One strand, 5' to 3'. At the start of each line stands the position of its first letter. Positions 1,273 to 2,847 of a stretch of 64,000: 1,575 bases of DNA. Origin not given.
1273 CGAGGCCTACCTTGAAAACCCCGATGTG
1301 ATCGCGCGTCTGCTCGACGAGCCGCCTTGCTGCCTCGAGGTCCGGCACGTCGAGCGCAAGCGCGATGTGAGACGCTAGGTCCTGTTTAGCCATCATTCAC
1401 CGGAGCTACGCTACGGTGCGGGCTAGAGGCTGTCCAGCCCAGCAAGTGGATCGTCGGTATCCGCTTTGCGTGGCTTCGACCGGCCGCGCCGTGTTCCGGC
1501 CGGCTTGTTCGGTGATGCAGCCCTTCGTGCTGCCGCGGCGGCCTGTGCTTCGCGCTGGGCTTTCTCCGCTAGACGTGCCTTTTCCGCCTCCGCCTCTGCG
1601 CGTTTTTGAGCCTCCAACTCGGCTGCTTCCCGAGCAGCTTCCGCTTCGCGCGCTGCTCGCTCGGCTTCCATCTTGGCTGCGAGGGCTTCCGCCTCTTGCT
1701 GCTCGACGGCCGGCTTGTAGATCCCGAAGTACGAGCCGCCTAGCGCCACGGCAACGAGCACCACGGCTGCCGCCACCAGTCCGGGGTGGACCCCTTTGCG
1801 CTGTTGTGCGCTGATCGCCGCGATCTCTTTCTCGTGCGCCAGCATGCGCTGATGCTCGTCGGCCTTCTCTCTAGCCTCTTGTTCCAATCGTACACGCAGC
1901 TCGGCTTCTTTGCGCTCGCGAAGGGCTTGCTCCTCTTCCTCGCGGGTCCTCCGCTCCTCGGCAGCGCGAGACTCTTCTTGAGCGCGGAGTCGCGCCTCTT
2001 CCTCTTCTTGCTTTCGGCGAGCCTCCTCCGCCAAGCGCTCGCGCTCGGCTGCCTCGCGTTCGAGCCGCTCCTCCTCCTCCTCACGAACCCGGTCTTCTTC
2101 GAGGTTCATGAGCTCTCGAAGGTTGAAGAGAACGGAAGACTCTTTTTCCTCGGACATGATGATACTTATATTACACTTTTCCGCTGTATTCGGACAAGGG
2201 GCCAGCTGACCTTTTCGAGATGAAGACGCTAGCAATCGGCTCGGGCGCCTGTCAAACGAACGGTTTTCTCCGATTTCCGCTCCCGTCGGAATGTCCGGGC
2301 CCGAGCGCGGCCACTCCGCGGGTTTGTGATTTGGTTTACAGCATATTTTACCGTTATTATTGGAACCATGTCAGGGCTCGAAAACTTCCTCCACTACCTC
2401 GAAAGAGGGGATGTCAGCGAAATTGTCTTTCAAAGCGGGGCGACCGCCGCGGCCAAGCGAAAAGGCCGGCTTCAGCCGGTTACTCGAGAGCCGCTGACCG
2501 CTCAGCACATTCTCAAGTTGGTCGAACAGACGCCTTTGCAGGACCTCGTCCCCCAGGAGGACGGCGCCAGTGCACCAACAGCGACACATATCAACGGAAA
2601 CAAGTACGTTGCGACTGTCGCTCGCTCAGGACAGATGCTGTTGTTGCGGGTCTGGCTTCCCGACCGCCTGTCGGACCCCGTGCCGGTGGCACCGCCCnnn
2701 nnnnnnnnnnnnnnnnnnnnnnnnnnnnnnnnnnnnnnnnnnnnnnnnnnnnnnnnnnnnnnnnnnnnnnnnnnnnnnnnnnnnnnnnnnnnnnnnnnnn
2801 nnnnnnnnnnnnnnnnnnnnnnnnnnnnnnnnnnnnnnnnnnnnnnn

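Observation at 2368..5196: Tandem diverged PilT paralogs with no pilus genes beside them; the first has a duplicated N-domain, a Pro-rich linker and a His-box His->Ser change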

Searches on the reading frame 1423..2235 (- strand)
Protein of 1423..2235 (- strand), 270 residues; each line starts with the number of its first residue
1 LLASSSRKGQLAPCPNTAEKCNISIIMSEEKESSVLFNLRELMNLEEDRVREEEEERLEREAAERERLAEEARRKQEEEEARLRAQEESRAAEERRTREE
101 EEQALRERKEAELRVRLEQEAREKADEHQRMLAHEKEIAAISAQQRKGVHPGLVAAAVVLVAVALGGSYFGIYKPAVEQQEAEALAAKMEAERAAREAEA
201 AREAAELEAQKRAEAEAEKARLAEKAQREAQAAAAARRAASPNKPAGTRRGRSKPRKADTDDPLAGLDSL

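Call 6: search_protein_families(library=pfam, proteins=[window:1423-2235:-], max_evalue=0.01)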
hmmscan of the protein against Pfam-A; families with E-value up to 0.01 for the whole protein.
window:1423-2235:- (270 aa): 0 families
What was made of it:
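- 1423..2235 (-): Upstream divergent neighbour: 270-aa Glu/Arg/Ala-rich (coiled-coil-like by composition) protein with one hydrophobic segment. Context only; probably not part of the module. No Pfam hit (call 6).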

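Call 7: search_protein_families(library=ncbifam, proteins=[window:1423-2235:-], max_evalue=0.01)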
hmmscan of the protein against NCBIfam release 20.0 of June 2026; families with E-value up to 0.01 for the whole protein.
window:1423-2235:- (270 aa): 1 family
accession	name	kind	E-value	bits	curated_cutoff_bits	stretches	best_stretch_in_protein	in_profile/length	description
NF007065.0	PRK09510.1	equivalog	0.0048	15.9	213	0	178-269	174-268/387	cell envelope integrity protein TolA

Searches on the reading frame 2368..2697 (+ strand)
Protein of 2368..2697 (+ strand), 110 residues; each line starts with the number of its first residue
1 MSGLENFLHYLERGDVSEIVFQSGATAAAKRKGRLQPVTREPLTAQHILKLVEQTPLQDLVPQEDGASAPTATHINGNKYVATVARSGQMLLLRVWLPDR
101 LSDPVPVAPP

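Call 36: predict_structure(alignment_id=A3)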
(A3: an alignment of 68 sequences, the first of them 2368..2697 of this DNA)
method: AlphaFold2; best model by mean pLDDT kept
length: 110 residues; sequences in the alignment: 68
mean_pLDDT: 84.3   pTM: 0.76
mean pLDDT of the five models: 84.3, 83.7, 83.1, 81.6, 81.4
residues with pLDDT >= 90: 53; 70-90: 43; 50-70: 7; < 50: 7
segments of 3 or more residues with pLDDT < 50: 101-104
pLDDT, mean of each block of 10 residues (from residue 1): 77 86 92 87 90 89 91 88 93 86 48
secondary structure, 60 per line:
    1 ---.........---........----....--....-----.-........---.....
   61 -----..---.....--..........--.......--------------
elements in order: H4-12 E16-23 E28-31 E34-37 H45-52 H56-60 E71-75 E78-87 E90-96

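Call 38: fold_search(model_id=the predicted structure, library=pdb)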
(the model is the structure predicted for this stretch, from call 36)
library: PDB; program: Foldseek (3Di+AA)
matches with E <= 10: 1373; with E <= 0.001: 29
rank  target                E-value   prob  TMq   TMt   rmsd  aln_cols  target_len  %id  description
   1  6ojz_C                2.4e-05  1.00  0.65  0.22   3.4       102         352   15  PilT4 from Geobacter metallireducens bound to ADP with partial occupancy: C3ocococ conformation (released 2019-11-20)
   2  5fl3                  4.6e-05  1.00  0.68  0.23   2.9       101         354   23  PilT2 from Thermus thermophilus (released 2015-11-11)
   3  9n32_A                5.9e-05  1.00  0.66  0.23   3.3       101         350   19  PilU from Pseudomonas aeruginosa: C3ocococ conformation (released 2025-12-10)
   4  6ojy_C                6.2e-05  1.00  0.63  0.22   3.6       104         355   14  Methylated PilT4 from Geobacter metallireducens bound to sulfate: C3ocococ conformation (released 2019-11-20)
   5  6ojy_B                7.0e-05  1.00  0.66  0.22   3.4       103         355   14  Methylated PilT4 from Geobacter metallireducens bound to sulfate: C3ocococ conformation (released 2019-11-20)
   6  6ok2_F                7.4e-05  1.00  0.66  0.23   3.4       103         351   14  PilT4 from Geobacter metallireducens bound to ADP: C3ocococ conformation (released 2019-11-20)
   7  6ojy_F                7.4e-05  1.00  0.67  0.23   3.0       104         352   14  Methylated PilT4 from Geobacter metallireducens bound to sulfate: C3ocococ conformation (released 2019-11-20)
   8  6okv_D                7.4e-05  1.00  0.62  0.22   4.0       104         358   15  PilT4 from Geobacter metallireducens bound to AMP-PNP: C2ccocco conformation (released 2019-11-20)
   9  6ojy_A                8.9e-05  1.00  0.65  0.22   3.4       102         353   15  Methylated PilT4 from Geobacter metallireducens bound to sulfate: C3ocococ conformation (released 2019-11-20)
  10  6ok2_D                1.0e-04  1.00  0.66  0.22   3.3       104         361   14  PilT4 from Geobacter metallireducens bound to ADP: C3ocococ conformation (released 2019-11-20)
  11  6okv_B                1.0e-04  1.00  0.63  0.22   3.7       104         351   15  PilT4 from Geobacter metallireducens bound to AMP-PNP: C2ccocco conformation (released 2019-11-20)
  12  9n32_C                1.1e-04  1.00  0.65  0.23   3.3        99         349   19  PilU from Pseudomonas aeruginosa: C3ocococ conformation (released 2025-12-10)
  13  9n32_D                1.1e-04  1.00  0.65  0.23   3.3        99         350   19  PilU from Pseudomonas aeruginosa: C3ocococ conformation (released 2025-12-10)
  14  6ojz_D                1.1e-04  1.00  0.65  0.22   3.6       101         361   15  PilT4 from Geobacter metallireducens bound to ADP with partial occupancy: C3ocococ conformation (released 2019-11-20)
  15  6ojy_E                1.3e-04  1.00  0.64  0.22   3.4       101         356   15  Methylated PilT4 from Geobacter metallireducens bound to sulfate: C3ocococ conformation (released 2019-11-20)
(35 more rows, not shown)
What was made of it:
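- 2368..2658 (+): Extra N-terminal domain (residues 1-97), a second copy of the PilT N-terminal (N2D-type) fold. All 29 Foldseek PDB hits with E <= 0.001 are PilT, PilU or DotB chains, which the 110-residue model matches over about 100 columns (TM 0.65-0.68 on the query; call 38).
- Checked: Residues 1-97 do model as a PilT N-domain (calls 36, 38).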
